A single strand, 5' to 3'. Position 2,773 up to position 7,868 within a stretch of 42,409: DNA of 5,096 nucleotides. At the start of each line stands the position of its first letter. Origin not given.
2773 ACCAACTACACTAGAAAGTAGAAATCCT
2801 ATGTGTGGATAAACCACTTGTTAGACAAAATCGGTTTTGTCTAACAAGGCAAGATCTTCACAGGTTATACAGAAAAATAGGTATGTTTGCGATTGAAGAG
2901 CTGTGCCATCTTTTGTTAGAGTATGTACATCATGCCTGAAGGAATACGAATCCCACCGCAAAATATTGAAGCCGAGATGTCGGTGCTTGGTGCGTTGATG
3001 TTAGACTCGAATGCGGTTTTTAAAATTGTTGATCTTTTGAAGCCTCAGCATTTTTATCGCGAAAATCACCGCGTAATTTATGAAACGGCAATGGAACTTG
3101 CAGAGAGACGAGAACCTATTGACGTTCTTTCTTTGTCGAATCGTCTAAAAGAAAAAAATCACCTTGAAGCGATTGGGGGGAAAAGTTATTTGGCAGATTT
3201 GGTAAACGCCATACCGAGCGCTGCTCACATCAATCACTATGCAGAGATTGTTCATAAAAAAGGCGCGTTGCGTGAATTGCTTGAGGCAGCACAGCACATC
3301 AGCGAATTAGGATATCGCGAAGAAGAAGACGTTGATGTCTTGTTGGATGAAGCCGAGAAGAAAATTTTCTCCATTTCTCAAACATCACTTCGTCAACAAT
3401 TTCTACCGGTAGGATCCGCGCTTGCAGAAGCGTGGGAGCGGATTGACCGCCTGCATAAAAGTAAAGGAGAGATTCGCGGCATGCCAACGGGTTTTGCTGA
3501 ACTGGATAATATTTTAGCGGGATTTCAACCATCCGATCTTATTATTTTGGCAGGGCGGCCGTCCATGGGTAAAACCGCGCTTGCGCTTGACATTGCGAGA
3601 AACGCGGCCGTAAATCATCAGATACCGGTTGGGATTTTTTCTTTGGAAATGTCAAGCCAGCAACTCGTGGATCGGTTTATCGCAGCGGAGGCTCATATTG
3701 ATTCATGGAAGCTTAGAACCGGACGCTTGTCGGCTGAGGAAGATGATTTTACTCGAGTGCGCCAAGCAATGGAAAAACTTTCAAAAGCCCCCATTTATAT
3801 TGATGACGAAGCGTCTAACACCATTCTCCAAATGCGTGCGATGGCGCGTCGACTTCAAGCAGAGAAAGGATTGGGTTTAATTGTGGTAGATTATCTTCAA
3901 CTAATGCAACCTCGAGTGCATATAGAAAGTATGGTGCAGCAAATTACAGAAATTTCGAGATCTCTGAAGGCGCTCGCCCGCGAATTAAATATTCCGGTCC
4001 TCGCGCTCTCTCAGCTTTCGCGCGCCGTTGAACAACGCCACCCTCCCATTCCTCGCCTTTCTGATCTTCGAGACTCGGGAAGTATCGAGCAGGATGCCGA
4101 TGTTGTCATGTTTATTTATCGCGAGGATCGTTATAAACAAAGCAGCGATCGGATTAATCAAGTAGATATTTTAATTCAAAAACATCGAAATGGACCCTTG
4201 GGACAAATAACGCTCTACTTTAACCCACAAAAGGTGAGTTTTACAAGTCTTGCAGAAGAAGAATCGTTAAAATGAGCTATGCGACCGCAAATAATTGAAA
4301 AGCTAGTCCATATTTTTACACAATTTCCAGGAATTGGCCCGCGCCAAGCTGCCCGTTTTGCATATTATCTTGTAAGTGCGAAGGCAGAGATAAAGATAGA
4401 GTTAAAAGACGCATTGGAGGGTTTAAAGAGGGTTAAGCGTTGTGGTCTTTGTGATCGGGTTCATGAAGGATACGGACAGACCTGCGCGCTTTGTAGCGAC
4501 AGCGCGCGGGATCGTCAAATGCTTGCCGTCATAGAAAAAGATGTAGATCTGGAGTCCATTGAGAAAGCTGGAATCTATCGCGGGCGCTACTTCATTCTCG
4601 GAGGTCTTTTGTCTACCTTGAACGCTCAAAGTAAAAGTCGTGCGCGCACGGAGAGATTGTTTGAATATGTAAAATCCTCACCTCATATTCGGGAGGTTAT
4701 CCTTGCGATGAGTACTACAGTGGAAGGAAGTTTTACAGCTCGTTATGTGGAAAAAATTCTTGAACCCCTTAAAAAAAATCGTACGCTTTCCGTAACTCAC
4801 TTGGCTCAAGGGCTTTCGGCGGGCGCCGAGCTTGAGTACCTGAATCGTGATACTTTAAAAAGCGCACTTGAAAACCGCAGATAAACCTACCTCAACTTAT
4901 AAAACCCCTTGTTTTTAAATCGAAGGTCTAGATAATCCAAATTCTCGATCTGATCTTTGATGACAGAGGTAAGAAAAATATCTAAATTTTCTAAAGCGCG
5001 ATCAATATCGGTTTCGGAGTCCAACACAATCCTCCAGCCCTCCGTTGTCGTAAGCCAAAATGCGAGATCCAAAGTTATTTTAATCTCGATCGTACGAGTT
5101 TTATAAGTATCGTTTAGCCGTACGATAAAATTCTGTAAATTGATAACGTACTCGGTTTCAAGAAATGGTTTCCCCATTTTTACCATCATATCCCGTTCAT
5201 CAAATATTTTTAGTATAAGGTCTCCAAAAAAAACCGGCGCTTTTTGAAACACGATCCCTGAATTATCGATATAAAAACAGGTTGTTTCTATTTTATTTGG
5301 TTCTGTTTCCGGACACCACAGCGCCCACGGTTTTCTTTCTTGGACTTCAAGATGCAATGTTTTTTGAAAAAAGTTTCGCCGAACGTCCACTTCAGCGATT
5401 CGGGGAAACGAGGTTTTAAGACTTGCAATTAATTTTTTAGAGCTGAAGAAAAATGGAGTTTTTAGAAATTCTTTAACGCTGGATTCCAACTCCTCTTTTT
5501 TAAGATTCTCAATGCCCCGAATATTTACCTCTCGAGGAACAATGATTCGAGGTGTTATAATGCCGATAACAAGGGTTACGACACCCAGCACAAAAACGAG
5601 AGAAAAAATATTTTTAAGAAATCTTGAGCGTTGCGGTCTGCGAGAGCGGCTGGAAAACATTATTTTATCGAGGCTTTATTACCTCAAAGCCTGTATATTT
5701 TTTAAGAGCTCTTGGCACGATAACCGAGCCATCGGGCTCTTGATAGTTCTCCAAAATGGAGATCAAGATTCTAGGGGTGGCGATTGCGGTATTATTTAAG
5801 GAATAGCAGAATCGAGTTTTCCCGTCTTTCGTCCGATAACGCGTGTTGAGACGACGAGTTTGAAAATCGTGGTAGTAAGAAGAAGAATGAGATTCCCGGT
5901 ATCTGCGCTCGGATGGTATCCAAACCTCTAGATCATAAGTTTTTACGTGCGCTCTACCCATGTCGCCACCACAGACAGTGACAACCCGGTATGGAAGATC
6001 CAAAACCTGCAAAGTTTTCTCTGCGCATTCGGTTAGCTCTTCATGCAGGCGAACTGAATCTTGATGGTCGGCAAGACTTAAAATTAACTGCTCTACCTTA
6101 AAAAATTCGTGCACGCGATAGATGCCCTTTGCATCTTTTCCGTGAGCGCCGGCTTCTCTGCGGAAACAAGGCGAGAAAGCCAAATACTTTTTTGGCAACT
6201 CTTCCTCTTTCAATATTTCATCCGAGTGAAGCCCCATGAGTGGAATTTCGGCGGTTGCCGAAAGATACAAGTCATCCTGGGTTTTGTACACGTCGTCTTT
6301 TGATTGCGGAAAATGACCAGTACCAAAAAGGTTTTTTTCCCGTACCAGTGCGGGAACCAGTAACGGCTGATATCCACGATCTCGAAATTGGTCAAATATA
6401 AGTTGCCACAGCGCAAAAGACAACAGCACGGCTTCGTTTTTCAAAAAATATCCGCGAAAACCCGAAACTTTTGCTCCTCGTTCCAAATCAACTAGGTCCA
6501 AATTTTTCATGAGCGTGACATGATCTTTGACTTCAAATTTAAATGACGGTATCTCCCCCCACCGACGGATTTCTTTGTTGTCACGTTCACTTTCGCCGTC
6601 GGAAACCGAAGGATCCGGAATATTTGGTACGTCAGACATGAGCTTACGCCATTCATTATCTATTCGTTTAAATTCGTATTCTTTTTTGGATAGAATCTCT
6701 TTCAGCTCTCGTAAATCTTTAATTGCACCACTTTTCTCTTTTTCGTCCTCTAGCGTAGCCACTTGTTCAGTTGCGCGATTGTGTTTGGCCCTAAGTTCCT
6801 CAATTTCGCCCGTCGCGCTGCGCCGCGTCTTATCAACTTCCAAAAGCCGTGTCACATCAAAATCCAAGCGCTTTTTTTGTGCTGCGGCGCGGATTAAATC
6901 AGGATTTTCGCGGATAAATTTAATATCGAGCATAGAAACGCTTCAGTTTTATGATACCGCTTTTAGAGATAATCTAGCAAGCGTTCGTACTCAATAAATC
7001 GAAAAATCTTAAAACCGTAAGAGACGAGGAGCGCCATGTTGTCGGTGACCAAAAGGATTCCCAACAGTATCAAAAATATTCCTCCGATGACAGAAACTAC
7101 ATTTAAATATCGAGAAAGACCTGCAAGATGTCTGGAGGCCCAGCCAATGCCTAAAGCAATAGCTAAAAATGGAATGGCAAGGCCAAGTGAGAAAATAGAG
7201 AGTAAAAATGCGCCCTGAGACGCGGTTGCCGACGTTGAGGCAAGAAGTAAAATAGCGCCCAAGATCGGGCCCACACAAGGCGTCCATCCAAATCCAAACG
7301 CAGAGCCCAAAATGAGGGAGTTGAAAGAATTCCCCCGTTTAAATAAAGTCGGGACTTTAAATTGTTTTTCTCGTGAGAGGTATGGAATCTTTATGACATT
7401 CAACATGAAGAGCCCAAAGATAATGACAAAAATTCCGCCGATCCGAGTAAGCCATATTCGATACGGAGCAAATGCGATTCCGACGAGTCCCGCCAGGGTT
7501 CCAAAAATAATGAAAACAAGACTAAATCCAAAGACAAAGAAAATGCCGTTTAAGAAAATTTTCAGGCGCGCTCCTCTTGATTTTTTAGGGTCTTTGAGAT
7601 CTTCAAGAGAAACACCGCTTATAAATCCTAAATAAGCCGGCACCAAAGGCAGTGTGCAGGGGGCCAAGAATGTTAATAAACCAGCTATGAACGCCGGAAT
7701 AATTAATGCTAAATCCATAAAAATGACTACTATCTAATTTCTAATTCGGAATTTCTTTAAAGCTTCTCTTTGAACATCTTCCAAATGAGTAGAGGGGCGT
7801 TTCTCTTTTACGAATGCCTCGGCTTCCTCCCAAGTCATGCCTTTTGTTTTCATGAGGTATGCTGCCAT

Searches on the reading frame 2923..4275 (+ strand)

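Call 57: search_protein_families(library=pfam, proteins=[window:2923-4275:+], max_evalue=0.00001)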
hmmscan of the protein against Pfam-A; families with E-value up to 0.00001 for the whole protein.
window:2923-4275:+ (450 aa): 4 families
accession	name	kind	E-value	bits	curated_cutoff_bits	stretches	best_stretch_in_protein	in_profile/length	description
PF03796.21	DnaB_C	-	2.6e-103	345.3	27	1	186-441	1-254/255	DnaB-like helicase C terminal domain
PF00772.26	DnaB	-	1.1e-35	122.2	23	1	11-111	2-102/103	DnaB-like helicase N terminal domain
PF13481.12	AAA_25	-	1.3e-12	48.2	27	1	188-365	16-190/195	AAA domain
PF06745.19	ATPase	-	7.3e-06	26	26.6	0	188-349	2-152/231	KaiC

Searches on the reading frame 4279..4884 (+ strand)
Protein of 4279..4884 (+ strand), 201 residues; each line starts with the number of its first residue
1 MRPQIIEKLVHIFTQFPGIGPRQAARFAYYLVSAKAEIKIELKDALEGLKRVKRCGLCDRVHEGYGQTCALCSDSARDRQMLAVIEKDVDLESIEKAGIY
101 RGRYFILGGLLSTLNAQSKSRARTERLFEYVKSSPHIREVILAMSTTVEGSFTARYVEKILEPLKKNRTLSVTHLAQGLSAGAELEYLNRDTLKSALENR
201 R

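Call 57: search_protein_families(library=pfam, proteins=[window:4279-4884:+], max_evalue=0.00001)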
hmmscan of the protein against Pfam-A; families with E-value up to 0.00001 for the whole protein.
window:4279-4884:+ (201 aa): 3 families
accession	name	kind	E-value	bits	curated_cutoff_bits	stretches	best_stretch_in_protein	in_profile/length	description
PF13662.12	Toprim_4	-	5.5e-14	52.6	25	1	82-175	3-84/85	Toprim domain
PF21176.3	RecR_HhH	-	8.7e-08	32.3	27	1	6-47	1-42/45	RecR, helix-hairpin-helix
PF21175.2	RecR_C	-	1.2e-06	28.2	22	1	178-201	1-24/24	RecR, C-terminal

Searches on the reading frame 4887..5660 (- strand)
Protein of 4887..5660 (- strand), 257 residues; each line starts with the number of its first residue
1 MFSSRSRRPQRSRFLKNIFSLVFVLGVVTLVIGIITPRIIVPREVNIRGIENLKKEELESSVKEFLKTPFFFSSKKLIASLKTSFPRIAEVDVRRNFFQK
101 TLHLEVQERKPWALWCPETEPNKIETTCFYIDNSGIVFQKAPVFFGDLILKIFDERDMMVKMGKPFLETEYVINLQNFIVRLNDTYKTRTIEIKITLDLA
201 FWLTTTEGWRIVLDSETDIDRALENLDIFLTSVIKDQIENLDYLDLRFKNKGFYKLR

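Call 57: search_protein_families(library=pfam, proteins=[window:4887-5660:-], max_evalue=0.00001)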
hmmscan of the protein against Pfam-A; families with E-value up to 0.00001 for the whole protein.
window:4887-5660:- (257 aa): 1 family
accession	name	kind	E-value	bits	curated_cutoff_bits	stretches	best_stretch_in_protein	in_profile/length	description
PF08478.15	POTRA_1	-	3.5e-09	37.3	23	1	43-109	4-69/69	POTRA domain, FtsQ-type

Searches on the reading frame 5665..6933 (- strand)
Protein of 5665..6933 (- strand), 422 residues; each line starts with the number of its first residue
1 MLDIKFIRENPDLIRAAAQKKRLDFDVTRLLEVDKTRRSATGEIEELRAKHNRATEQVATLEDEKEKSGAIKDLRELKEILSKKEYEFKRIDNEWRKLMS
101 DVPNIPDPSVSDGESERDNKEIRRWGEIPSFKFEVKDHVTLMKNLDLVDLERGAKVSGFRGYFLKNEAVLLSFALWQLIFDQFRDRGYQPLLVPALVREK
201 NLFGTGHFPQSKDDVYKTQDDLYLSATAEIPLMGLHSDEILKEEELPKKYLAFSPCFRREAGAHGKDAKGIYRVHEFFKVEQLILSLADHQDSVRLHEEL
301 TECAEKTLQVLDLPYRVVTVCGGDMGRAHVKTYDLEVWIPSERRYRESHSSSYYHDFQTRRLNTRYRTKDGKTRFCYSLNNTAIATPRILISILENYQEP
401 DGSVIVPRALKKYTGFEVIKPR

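Call 57: search_protein_families(library=pfam, proteins=[window:5665-6933:-], max_evalue=0.00001)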
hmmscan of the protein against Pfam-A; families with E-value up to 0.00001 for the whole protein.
window:5665-6933:- (422 aa): 2 families
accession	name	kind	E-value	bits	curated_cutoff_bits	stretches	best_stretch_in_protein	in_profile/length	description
PF00587.30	tRNA-synt_2b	-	1.2e-29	104.1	29.3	1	219-397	8-179/179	tRNA synthetase class II core domain (G, H, P, S and T)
PF02403.27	Seryl_tRNA_N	-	2e-22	79.9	28.2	1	1-106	1-108/108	Seryl-tRNA synthetase N-terminal domain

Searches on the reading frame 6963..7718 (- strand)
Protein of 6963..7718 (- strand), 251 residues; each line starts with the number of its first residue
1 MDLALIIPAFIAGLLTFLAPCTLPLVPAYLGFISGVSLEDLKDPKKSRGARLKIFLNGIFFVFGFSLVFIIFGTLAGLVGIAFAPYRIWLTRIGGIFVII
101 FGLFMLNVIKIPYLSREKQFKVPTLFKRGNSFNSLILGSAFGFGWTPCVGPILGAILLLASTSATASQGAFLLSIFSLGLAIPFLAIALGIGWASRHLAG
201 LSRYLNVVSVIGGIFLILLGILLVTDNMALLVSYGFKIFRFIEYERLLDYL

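Call 57: search_protein_families(library=pfam, proteins=[window:6963-7718:-], max_evalue=0.00001)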
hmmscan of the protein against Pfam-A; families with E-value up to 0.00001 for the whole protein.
window:6963-7718:- (251 aa): 2 families
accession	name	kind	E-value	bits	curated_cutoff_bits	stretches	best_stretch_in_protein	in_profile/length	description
PF02683.22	DsbD_TM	-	5e-16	59.1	27.1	1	5-225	3-216/219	Cytochrome C biogenesis protein transmembrane domain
PF13386.12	DsbD_2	-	1e-08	35.8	24.9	1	10-220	3-197/199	Cytochrome C biogenesis protein transmembrane region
